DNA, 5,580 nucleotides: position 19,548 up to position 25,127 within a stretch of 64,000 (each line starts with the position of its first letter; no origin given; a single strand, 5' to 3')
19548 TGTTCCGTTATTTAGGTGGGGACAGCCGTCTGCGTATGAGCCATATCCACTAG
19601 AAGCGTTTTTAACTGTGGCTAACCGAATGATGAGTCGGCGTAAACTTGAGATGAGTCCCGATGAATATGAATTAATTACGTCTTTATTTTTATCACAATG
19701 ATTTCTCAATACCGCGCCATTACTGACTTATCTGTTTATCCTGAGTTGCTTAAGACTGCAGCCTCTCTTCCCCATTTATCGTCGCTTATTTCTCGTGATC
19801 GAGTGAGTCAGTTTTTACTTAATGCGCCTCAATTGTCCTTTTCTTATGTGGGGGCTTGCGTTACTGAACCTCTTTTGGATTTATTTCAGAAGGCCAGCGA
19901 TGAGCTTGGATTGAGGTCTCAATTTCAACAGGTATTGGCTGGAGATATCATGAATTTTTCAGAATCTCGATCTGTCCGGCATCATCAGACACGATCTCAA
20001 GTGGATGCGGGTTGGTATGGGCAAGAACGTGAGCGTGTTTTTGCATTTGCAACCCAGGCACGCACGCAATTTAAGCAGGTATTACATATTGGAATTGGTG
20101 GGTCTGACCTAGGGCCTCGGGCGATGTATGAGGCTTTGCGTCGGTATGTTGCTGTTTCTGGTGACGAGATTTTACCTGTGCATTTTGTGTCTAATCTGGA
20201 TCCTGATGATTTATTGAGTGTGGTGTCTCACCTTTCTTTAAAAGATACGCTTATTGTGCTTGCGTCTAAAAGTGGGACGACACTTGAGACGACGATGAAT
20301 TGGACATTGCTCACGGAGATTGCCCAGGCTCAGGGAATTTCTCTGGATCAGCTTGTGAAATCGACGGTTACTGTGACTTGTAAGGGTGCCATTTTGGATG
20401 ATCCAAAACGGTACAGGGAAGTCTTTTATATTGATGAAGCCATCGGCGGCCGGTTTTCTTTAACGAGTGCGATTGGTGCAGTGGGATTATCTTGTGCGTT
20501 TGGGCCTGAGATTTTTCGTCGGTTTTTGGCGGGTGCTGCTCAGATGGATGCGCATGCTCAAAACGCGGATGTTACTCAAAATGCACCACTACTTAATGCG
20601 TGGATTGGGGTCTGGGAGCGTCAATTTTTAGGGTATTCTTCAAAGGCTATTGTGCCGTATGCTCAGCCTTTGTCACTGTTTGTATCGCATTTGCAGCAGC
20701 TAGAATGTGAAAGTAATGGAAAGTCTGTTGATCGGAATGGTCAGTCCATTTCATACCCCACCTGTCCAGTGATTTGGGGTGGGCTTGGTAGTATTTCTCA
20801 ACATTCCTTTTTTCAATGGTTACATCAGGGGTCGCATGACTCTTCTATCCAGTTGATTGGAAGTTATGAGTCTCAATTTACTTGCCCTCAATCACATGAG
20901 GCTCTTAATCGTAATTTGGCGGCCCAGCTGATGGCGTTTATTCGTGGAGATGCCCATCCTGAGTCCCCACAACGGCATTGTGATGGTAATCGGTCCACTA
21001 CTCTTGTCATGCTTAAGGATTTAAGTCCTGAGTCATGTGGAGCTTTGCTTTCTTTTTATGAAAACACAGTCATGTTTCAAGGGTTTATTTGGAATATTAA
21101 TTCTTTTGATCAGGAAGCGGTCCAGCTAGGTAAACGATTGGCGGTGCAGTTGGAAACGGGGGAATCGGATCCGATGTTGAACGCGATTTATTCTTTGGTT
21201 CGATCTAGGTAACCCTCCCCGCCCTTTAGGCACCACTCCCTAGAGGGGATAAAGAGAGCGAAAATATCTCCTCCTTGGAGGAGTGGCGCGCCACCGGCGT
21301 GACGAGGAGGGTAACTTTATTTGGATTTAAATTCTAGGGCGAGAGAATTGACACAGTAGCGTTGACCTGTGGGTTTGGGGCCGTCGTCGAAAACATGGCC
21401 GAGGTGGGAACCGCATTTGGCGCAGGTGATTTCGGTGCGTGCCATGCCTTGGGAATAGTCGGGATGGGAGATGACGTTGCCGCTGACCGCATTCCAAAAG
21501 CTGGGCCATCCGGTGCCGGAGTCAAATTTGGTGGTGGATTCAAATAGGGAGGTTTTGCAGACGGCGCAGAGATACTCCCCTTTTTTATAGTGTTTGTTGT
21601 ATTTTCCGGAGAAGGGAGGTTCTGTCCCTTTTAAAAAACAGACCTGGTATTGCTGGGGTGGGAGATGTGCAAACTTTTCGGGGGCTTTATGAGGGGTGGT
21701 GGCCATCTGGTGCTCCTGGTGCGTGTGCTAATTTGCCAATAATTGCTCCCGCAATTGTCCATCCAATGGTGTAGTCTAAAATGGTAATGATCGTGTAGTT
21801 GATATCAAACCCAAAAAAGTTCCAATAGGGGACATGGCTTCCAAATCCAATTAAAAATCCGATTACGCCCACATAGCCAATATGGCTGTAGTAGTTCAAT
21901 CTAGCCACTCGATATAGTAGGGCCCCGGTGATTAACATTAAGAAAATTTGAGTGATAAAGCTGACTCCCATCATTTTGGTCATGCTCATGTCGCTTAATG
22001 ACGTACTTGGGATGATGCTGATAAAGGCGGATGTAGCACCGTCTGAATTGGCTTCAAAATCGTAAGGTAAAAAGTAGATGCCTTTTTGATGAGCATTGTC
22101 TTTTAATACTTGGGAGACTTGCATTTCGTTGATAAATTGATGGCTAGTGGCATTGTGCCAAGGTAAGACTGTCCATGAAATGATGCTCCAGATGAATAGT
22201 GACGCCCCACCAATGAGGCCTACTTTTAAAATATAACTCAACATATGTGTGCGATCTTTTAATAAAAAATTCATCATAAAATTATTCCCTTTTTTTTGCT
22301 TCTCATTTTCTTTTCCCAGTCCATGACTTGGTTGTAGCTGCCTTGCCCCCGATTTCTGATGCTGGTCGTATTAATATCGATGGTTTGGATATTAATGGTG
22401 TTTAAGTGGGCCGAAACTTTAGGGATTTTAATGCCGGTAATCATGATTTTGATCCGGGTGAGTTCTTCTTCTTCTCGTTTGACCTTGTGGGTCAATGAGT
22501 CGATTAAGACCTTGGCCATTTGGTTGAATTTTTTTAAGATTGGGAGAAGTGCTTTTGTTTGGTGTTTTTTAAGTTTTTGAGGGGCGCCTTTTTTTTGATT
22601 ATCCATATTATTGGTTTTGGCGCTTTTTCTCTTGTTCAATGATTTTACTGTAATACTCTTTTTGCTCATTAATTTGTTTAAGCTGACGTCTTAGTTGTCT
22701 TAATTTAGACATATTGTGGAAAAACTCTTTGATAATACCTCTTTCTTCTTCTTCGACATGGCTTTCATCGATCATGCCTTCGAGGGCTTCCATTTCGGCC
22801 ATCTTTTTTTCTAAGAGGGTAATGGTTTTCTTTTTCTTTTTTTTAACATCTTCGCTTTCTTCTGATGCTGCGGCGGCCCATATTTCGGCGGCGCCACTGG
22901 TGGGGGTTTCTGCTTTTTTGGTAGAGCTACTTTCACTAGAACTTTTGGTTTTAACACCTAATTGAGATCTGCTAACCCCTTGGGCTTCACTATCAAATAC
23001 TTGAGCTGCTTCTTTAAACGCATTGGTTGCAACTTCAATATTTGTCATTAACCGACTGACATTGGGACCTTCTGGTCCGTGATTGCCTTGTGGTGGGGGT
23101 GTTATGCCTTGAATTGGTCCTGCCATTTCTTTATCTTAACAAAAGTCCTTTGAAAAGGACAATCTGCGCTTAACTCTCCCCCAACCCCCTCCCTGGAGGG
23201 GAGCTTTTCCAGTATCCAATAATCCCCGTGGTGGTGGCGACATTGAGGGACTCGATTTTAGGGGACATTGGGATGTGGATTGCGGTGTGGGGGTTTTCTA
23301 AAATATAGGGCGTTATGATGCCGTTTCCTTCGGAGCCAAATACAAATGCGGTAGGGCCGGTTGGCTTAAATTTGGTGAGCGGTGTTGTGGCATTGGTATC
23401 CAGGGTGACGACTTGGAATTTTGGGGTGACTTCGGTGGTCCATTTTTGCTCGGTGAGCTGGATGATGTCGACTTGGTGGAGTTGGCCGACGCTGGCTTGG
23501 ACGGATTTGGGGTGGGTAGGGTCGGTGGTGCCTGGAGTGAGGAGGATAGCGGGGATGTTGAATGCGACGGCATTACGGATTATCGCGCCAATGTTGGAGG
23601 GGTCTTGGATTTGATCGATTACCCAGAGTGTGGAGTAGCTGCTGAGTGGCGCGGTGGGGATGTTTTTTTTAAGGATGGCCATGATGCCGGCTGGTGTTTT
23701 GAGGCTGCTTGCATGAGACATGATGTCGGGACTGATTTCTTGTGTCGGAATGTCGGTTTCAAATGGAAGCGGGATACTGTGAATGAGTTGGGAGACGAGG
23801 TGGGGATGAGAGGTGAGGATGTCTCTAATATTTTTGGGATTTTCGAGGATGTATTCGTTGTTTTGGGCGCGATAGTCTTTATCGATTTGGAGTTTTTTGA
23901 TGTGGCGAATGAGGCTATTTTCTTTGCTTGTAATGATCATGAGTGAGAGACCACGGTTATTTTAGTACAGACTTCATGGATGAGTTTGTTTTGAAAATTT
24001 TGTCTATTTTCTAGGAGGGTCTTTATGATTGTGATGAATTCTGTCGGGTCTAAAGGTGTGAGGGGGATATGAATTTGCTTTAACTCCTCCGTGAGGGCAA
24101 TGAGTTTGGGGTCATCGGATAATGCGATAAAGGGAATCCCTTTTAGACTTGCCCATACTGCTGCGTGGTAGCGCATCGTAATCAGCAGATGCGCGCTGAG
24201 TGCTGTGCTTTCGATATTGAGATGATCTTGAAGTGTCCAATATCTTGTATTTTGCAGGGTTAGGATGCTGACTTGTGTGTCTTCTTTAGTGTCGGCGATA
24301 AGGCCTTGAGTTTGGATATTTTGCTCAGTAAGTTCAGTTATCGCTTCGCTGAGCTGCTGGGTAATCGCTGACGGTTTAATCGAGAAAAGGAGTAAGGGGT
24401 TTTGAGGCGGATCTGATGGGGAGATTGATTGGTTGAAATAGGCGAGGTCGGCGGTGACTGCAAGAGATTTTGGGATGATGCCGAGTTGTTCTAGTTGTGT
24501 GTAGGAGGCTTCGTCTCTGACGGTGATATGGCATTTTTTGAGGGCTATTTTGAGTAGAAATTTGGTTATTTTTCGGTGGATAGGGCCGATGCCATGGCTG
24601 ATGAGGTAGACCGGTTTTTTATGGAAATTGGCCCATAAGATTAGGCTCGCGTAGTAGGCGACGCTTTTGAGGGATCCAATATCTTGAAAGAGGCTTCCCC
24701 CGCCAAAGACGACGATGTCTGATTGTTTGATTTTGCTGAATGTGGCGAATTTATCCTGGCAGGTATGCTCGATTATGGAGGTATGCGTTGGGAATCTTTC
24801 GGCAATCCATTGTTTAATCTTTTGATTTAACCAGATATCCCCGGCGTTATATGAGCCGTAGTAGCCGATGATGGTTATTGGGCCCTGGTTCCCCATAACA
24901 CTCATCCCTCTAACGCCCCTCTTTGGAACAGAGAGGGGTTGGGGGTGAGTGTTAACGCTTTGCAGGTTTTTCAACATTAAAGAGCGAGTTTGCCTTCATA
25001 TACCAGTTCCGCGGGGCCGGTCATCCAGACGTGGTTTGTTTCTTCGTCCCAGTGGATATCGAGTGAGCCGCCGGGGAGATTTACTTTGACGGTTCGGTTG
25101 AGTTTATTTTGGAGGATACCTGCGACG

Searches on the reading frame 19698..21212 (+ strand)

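Call 3: search_protein_families(library=pfam, proteins=[window:19698-21212:+], max_evalue=0.01)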
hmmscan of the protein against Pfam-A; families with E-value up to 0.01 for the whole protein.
window:19698-21212:+ (504 aa): 1 family
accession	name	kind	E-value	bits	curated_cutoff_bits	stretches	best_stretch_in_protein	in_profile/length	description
PF00342.24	PGI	-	2.6e-92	310.4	22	1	55-487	7-467/486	Phosphoglucose isomerase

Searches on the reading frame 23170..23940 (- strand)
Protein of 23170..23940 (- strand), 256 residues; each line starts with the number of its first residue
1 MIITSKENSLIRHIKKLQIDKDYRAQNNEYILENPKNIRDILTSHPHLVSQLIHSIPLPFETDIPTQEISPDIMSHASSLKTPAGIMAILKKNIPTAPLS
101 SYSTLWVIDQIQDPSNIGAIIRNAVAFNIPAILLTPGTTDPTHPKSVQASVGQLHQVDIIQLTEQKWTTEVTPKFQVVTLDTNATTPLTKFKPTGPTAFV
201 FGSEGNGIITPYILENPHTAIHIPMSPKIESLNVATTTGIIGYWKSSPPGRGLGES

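Call 68: search_protein_families(library=pfam, proteins=[window:23170-23940:-], max_evalue=0.00001)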
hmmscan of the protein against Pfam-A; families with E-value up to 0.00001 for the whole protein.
window:23170-23940:- (256 aa): 1 family
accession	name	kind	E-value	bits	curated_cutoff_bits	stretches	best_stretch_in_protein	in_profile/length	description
PF00588.24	SpoU_methylase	-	5.4e-30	104.8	29.7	1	107-243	5-142/142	SpoU rRNA Methylase family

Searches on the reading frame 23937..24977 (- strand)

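Call 68: search_protein_families(library=pfam, proteins=[window:23937-24977:-], max_evalue=0.00001)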
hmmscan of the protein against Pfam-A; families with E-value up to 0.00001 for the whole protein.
window:23937-24977:- (346 aa): 1 family
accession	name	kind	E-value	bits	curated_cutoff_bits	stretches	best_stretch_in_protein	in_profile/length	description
PF04230.19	PS_pyruv_trans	-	2.6e-27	96.9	25.3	1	44-289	1-279/280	Polysaccharide pyruvyl transferase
